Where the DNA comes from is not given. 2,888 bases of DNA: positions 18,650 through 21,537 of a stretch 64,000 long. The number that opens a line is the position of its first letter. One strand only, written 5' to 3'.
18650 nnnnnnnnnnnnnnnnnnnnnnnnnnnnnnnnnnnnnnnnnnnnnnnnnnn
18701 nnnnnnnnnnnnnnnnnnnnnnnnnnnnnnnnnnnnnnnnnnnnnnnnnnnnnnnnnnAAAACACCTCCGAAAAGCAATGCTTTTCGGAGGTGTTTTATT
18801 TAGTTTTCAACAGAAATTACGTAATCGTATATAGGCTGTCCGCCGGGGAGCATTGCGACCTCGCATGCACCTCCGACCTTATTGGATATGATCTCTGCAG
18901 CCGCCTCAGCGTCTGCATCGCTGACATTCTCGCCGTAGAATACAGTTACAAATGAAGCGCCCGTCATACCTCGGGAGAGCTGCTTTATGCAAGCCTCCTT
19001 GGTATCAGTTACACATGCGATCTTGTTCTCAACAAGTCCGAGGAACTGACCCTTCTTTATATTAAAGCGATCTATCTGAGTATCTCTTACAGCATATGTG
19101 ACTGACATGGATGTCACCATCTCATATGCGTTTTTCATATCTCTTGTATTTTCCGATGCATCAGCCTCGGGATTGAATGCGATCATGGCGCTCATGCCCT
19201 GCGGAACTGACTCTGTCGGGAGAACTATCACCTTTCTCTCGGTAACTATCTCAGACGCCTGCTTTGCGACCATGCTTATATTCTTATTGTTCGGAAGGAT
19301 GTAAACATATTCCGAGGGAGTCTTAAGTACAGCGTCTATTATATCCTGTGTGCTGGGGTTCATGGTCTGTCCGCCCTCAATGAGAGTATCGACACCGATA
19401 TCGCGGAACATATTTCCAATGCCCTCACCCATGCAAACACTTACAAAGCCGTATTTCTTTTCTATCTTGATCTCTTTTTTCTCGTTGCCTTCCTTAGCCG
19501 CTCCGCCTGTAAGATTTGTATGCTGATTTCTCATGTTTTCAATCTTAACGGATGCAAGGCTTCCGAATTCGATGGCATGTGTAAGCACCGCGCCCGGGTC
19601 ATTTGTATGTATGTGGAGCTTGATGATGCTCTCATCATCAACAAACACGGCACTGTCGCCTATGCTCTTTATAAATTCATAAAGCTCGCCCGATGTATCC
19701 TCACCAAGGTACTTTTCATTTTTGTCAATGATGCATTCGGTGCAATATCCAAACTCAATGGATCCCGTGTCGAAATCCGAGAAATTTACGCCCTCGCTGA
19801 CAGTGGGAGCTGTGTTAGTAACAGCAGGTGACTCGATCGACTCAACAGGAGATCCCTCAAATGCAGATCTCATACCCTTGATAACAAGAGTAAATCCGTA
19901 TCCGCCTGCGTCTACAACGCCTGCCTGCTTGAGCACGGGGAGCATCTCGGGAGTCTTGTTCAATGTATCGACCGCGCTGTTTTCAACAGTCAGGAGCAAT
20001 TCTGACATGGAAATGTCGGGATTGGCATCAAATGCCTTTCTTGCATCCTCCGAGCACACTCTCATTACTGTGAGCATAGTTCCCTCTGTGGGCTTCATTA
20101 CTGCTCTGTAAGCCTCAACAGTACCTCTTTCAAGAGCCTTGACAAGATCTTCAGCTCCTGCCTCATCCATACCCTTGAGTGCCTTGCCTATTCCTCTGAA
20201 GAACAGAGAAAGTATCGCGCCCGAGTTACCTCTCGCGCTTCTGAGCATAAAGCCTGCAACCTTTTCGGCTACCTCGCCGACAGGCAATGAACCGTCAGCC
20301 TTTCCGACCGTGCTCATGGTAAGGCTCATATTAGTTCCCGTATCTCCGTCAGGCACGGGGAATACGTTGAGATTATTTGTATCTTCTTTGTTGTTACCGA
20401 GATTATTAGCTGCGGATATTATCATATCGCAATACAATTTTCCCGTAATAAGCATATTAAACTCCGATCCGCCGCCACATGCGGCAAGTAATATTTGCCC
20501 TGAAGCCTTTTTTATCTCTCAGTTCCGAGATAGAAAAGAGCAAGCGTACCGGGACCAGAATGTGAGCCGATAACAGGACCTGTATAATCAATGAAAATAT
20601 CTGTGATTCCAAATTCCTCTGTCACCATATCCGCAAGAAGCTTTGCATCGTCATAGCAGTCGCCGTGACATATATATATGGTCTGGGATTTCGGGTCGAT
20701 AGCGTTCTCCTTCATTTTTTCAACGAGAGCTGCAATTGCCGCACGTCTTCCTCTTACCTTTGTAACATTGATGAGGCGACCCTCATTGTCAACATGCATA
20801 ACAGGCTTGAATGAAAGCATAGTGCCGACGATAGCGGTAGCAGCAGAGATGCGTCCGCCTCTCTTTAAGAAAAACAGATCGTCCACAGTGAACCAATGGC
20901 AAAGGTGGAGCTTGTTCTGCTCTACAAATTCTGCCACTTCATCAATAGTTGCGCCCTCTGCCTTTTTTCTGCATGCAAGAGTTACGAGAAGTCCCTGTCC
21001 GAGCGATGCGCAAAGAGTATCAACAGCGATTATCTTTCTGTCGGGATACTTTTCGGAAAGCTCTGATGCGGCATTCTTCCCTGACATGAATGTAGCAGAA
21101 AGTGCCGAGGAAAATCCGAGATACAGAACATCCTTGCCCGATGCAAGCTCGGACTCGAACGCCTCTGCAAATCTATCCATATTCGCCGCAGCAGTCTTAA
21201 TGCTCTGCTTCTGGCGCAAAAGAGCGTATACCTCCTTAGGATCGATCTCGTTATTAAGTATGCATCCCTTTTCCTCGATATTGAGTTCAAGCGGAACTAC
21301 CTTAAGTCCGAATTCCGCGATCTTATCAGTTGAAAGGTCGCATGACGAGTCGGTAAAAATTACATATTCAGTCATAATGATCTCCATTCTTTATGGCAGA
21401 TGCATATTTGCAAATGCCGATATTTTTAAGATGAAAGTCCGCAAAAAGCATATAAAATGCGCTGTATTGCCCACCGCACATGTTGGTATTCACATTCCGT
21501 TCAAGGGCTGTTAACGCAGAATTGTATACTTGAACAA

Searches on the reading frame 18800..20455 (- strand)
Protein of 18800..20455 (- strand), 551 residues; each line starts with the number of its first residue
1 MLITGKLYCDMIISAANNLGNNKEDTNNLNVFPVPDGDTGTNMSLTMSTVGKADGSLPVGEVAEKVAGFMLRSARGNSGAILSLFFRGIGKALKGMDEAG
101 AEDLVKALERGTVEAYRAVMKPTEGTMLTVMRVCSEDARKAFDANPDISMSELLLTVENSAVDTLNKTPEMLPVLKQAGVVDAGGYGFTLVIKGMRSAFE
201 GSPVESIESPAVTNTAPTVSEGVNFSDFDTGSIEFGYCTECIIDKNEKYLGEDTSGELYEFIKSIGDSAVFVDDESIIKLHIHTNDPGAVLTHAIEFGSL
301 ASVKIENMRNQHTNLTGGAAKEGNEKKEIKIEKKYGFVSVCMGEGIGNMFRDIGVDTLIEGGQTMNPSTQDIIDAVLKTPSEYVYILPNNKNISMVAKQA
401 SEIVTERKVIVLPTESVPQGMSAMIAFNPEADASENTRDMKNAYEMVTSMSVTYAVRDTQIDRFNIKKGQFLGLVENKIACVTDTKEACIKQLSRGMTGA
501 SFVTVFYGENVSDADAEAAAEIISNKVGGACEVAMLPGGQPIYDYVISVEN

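Call 24: search_protein_families(library=pfam, proteins=[window:18800-20455:-], max_evalue=0.00001)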
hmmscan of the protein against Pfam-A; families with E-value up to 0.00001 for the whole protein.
window:18800-20455:- (551 aa): 3 families
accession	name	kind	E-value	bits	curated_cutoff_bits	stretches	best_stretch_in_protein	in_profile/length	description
PF13684.11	FakA-like_C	-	5.6e-74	248.6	23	1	336-550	1-216/216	Fatty acid kinase subunit A-like, C-terminal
PF02734.22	Dak2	-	4.5e-39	134.6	27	1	33-196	1-173/174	DAK2 domain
PF21645.3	FakA-like_M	-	1.8e-26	92.2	24.9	1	234-314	1-79/80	Fatty acid kinase subunit A-like, middle domain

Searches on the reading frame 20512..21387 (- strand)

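Call 24: search_protein_families(library=pfam, proteins=[window:20512-21387:-], max_evalue=0.00001)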
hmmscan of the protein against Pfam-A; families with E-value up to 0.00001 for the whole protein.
window:20512-21387:- (291 aa): 1 family
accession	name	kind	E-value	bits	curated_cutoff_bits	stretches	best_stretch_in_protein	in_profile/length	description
PF02645.21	DegV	-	2.2e-74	250.7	27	1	9-287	3-278/280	Uncharacterised protein, DegV family COG1307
